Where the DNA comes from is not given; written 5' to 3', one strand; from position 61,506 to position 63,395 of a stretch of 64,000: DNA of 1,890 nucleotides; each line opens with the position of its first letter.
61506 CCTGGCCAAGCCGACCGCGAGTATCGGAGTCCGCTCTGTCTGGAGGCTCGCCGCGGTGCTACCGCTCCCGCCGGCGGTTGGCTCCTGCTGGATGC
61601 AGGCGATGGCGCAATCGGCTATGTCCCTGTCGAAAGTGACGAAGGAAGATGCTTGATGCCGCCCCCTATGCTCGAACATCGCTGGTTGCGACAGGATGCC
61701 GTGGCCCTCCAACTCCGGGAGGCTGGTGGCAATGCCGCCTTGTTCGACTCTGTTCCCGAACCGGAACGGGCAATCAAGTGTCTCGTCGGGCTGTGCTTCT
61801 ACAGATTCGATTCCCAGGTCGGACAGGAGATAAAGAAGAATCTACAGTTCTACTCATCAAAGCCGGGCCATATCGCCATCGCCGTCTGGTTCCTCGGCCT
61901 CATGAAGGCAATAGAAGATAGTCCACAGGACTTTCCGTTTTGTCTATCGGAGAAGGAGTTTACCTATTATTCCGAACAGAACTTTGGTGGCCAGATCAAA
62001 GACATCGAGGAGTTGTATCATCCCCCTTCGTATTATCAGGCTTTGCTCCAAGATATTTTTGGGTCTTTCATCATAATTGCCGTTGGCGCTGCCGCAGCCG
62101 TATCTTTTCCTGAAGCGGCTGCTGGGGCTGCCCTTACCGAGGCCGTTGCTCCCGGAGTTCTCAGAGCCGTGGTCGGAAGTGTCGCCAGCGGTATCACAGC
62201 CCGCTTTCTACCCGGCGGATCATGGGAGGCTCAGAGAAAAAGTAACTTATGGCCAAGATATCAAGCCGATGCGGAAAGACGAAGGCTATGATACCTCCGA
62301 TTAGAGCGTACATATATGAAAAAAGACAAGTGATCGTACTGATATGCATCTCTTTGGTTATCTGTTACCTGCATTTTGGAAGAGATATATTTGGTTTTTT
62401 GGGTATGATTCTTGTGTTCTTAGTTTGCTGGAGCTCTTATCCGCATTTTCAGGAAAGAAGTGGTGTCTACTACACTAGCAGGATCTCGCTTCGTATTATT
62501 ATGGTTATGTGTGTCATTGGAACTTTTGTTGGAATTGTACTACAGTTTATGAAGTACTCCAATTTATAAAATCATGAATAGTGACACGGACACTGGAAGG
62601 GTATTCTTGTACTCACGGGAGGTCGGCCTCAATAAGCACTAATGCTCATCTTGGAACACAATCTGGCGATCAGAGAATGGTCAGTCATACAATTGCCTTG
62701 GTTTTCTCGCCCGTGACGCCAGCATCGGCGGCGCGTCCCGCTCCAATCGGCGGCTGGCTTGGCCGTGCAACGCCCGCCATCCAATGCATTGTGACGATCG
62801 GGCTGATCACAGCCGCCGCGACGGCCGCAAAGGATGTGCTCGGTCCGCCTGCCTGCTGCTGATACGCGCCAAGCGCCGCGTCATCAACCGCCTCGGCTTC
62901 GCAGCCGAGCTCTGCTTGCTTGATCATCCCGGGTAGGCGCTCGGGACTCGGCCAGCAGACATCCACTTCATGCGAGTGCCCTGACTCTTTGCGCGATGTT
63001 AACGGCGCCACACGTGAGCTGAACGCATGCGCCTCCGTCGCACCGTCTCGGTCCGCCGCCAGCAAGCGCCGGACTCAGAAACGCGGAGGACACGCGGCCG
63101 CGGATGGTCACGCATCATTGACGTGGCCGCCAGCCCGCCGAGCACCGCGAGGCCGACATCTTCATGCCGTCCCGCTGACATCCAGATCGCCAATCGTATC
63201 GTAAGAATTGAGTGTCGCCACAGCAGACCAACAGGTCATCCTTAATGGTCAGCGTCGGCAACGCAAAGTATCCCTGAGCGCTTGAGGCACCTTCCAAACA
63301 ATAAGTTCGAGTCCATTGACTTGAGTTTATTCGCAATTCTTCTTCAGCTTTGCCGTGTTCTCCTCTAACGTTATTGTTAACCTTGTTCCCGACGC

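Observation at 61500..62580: Very low-GC, translationally coupled pair of membrane proteins with no recognisable family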

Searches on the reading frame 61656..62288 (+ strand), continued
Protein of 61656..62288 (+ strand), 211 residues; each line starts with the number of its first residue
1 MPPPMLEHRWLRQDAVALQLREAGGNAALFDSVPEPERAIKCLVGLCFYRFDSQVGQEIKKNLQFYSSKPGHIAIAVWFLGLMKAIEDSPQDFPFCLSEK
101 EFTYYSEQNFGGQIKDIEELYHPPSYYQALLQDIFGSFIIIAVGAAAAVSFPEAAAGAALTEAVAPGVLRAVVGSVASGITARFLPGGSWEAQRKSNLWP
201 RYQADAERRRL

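Call 101: search_protein_families(library=pfam, proteins=[L004:1200-1673:+, L004:2802-3311:-, L004:3362-3907:-, L004:2-391:-, L014:1303-1791:+, L014:1929-2345:+, L013:8917-9951:-, L012:1263-1502:+, L019:3941-4282:-, L005:3311-4105:-], max_evalue=0.1)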
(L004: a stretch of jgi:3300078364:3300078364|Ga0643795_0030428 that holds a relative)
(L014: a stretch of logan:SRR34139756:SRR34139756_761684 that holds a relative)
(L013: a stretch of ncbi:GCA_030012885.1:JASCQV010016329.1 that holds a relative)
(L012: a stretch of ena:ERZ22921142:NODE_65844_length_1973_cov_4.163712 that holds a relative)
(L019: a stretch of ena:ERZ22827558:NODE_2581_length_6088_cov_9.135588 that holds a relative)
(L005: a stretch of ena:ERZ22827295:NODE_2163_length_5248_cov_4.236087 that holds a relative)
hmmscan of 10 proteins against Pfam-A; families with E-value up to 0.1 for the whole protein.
L004:1200-1673:+ (158 aa): 1 family
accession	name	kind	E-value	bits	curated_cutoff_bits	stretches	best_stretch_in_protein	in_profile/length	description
PF05638.18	T6SS_HCP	-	3.7e-34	118.2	23.5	1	4-133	1-129/129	Type VI secretion system effector, Hcp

L004:2802-3311:- (169 aa): 0 families

L004:3362-3907:- (181 aa): 0 families

L004:2-391:- (130 aa): 2 families
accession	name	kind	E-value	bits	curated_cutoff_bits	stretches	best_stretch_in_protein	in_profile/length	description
PF19101.5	DUF5788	-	0.0094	16.1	25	1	17-54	62-99/131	Family of unknown function (DUF5788)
PF11855.13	DUF3375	-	0.011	15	28.6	1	12-72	268-326/474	Protein of unknown function (DUF3375)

L014:1303-1791:+ (162 aa): 1 family
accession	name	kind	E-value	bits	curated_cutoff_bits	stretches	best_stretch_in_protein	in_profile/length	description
PF18735.6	HEPN_RiboL-PSP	-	0.00017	22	28.4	1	66-110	130-165/191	RiboL-PSP-HEPN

L014:1929-2345:+ (138 aa): 0 families

L013:8917-9951:- (344 aa): 1 family
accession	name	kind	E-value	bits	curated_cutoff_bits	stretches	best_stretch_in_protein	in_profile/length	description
PF00589.27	Phage_integrase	-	0.0064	16.7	27.1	0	247-303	111-166/172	Phage integrase family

L012:1263-1502:+ (79 aa): 0 families

L019:3941-4282:- (113 aa): 0 families

L005:3311-4105:- (264 aa): 0 families
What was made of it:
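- One has a weak HEPN neighbour and one a weak integrase-like neighbour (call 101).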

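Call 103: search_protein_families(library=padloc, alignment_id=A4, max_evalue=0.1)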
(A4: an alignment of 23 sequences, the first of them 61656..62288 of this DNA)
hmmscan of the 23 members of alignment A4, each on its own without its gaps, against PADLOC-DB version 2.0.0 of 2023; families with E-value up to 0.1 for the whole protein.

A. member 1, window:61656-62288:+ (211 aa): 0 families

B. families by the number of members that match (of 23 scanned): 3 families
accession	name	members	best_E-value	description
PDLC01532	Csx19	1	0.021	CAS-III-D; effector_UNK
PDLC04869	PDC-S05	1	0.048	-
PDLC04856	PDC-S05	1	0.054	-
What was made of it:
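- On Known anti-phage defence systems (PADLOC-DB 2.0): Across 23 relatives there was no recurrent hit (call 103).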

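Call 104: search_protein_families(library=ncbifam, alignment_id=A4, max_evalue=0.1)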
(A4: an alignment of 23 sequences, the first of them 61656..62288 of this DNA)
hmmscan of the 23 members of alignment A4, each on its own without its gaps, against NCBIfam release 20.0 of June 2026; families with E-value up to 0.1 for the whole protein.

A. member 1, window:61656-62288:+ (211 aa): 0 families

B. families by the number of members that match (of 23 scanned): 4 families
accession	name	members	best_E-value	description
TIGR01840.1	esterase_phb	1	0.024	PHB depolymerase family esterase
NF050058.1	e_dPHAscl_type1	1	0.027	extracellular catalytic domain type 1 short-chain-length polyhydroxyalkanoate depolymerase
TIGR02305.1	HpaG-N-term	1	0.044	4-hydroxyphenylacetate degradation bifunctional isomerase/decarboxylase, N-terminal subunit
NF045830.1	MYPU_1760_HExxH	1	0.089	MYPU_1760 family metalloprotease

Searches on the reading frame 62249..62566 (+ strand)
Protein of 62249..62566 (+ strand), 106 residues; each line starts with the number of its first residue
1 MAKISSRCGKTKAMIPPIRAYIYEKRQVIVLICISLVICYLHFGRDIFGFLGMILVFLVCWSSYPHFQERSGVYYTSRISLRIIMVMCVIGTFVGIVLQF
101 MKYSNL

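Call 8: search_protein_families(library=pfam, proteins=[window:62249-62566:+], max_evalue=1)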
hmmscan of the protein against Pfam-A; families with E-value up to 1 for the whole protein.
window:62249-62566:+ (106 aa): 2 families
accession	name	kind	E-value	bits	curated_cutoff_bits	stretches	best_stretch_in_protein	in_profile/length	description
PF24326.1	DUF7496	-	0.14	12.5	27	1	19-85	48-110/115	Domain of unknown function (DUF7496)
PF06645.18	SPC12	-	0.31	11.6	23.6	0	76-103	9-36/71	Microsomal signal peptidase 12 kDa subunit (SPC12)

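Call 9: search_protein_families(library=padloc, proteins=[window:62249-62566:+], max_evalue=1)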
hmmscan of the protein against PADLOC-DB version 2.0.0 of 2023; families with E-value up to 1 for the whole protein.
window:62249-62566:+ (106 aa): 1 family
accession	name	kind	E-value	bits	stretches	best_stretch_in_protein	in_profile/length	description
PDLC00640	ZorA2|ZorA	-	0.021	11.5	1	53-104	23-72/590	MotA/ExbB/TolQ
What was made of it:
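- On Known anti-phage defence systems (PADLOC-DB 2.0): ORF2 had only a ZorA2 hit at E 0.021 over a TM stretch (call 9).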

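Call 10: search_protein_families(library=ncbifam, proteins=[window:62249-62566:+], max_evalue=1)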
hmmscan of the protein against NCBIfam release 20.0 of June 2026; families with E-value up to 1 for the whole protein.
window:62249-62566:+ (106 aa): 3 families
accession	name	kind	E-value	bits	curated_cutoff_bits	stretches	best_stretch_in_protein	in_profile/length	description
NF033480.1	bifunc_MprF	equivalog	0.029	12.6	600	1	29-101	395-466/841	bifunctional lysylphosphatidylglycerol flippase/synthetase MprF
NF010195.0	PRK13673.1-2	equivalog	0.049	14.3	189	1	47-102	6-61/129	hypothetical protein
NF010199.0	PRK13673.1-6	equivalog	0.19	11.7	125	1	43-102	6-64/128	hypothetical protein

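Call 11: search_protein_families(library=phrogs, proteins=[window:62249-62566:+], max_evalue=1)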
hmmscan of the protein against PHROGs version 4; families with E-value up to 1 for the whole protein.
window:62249-62566:+ (106 aa): 1 family
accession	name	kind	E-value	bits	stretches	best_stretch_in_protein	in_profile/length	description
phrog_23759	-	unknown function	0.27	12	1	74-96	14-36/58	-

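Call 13: find_homologous_proteins(query=window:62249-62566:+, max_evalue=0.01)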
Query window:62249-62566:+: no candidate shares three 5-residue words with the query. No homologue found.
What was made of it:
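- AT-rich DNA in a GC-rich genome carries few stop-free frames by chance, yet ORF2 has no database match by word search (call 13).
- Tried and rejected: ORF2 found no homologue (call 13).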

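Call 85: search_protein_families(library=pfam, alignment_id=A7, max_evalue=1)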
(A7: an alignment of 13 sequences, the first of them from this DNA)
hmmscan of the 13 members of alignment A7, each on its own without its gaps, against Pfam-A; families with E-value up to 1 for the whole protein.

A. member 1, seq(93 aa): 1 family
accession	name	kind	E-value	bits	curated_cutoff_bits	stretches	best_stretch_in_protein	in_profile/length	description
PF06645.18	SPC12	-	0.44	11.1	23.6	0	63-90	9-36/71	Microsomal signal peptidase 12 kDa subunit (SPC12)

B. families by the number of members that match (of 13 scanned): 21 families
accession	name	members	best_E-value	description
PF11992.13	TgpA_N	2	0.012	TgpA N-terminal domain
PF13886.12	TM7S3_TM198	1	0.0038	TM7S3/TM198-like domain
PF01061.29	ABC2_membrane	1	0.006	ABC-2 type transporter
PF18920.5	DUF5671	1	0.012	Domain of unknown function (DUF5671)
PF02662.21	FlpD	1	0.02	Methyl-viologen-reducing hydrogenase, delta subunit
PF11174.13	DUF2970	1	0.027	Protein of unknown function (DUF2970)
PF05449.16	Phage_holin_3_7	1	0.054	Putative 3TM holin, Phage_holin_3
PF16933.10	PelG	1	0.06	Putative exopolysaccharide Exporter (EPS-E)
PF16028.10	SLC3A2_N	1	0.077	Solute carrier family 3 member 2 N-terminus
PF01384.25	PHO4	1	0.079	Phosphate transporter family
PF10857.13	DUF2701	1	0.081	Protein of unknown function (DUF2701)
PF20540.3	DUF6755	1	0.081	Family of unknown function (DUF6755)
PF16357.10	PepSY_TM_like_2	1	0.1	Putative PepSY_TM-like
PF20176.3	DUF6541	1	0.12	Family of unknown function (DUF6541)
PF24326.1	DUF7496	1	0.16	Domain of unknown function (DUF7496)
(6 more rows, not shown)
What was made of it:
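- One partner gave a sub-threshold Phage_holin_3_7 hit (E 0.054, call 85).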

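Call 90: list_cluster_members(proteins=[P0001, P0007, P0025, P0021, window:61656-62288:+, window:62288-62566:+])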
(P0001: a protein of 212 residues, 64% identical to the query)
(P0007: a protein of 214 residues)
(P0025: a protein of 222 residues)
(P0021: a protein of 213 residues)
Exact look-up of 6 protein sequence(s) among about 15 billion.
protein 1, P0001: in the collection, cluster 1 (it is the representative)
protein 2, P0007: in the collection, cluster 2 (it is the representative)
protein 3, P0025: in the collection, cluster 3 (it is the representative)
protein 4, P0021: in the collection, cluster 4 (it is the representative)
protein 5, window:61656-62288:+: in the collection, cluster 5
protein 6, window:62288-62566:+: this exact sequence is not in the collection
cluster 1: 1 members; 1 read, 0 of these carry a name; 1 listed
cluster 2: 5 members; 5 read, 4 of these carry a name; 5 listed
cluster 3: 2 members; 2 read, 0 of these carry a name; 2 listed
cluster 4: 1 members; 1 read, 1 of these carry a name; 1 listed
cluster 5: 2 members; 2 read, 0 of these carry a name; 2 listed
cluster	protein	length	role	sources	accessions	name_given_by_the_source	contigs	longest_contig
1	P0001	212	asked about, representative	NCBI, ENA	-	-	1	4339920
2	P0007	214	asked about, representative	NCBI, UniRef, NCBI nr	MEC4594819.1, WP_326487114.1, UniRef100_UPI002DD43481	hypothetical protein VPG91_27735 [Nitrospirillum amazonense] | hypothetical protein n=1 Tax=Nitrospirillum amazonense TaxID=28077 RepID=UPI002DD43481 | hypothetical protein [Nitrospirillum amazonense]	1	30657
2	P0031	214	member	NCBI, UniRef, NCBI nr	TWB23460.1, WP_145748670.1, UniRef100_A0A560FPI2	hypothetical protein FBZ89_102215 [Nitrospirillum amazonense] | Uncharacterized protein n=1 Tax=Nitrospirillum amazonense TaxID=28077 ... | hypothetical protein [Nitrospirillum amazonense]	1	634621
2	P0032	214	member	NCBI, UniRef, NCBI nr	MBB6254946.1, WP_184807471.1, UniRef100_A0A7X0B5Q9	hypothetical protein [Nitrospirillum iridis] | Uncharacterized protein n=1 Tax=Nitrospirillum iridis TaxID=765888 RepID=A0A7X0B5Q9_9PROT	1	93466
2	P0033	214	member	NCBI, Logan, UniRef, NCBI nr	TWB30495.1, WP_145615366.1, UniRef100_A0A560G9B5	hypothetical protein [Nitrospirillum bahiense] | Uncharacterized protein n=1 Tax=Nitrospirillum amazonense TaxID=28077 ... | hypothetical protein [Nitrospirillum amazonense]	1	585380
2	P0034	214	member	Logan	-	-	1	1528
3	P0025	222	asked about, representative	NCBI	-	-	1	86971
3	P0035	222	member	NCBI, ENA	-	-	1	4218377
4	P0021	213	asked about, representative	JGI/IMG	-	hypothetical protein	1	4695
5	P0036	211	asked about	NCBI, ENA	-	-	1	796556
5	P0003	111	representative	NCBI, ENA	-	-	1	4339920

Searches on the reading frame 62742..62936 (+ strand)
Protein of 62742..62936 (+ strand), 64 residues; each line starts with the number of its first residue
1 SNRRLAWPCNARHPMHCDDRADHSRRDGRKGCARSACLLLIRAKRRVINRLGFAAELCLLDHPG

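Call 94: search_dna_similar(query=window:62742-62936:+, collection=plasmids, mode=protein, max_evalue=0.01, max_rows=8)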
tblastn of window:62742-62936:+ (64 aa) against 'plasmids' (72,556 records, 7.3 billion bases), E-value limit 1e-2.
No match.

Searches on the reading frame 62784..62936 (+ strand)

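Call 91: search_protein_families(library=pfam, proteins=[window:62784-62936:+], max_evalue=1)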
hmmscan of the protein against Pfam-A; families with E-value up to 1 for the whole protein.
window:62784-62936:+ (50 aa): 1 family
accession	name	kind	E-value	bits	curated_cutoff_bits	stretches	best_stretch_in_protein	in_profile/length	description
PF13700.11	DUF4158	-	0.006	16.9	27.4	1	25-50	33-58/165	Domain of unknown function (DUF4158)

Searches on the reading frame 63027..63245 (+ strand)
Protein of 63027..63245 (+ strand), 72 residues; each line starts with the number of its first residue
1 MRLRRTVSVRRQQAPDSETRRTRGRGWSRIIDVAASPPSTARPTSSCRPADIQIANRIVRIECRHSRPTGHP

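Call 91: search_protein_families(library=pfam, proteins=[window:63027-63245:+], max_evalue=1)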
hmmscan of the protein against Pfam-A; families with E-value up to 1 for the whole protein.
window:63027-63245:+ (72 aa): 1 family
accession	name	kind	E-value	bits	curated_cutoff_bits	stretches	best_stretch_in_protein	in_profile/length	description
PF12435.13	DUF3678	-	0.062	13.2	23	1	30-50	3-21/35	Protein of unknown function (DUF3678)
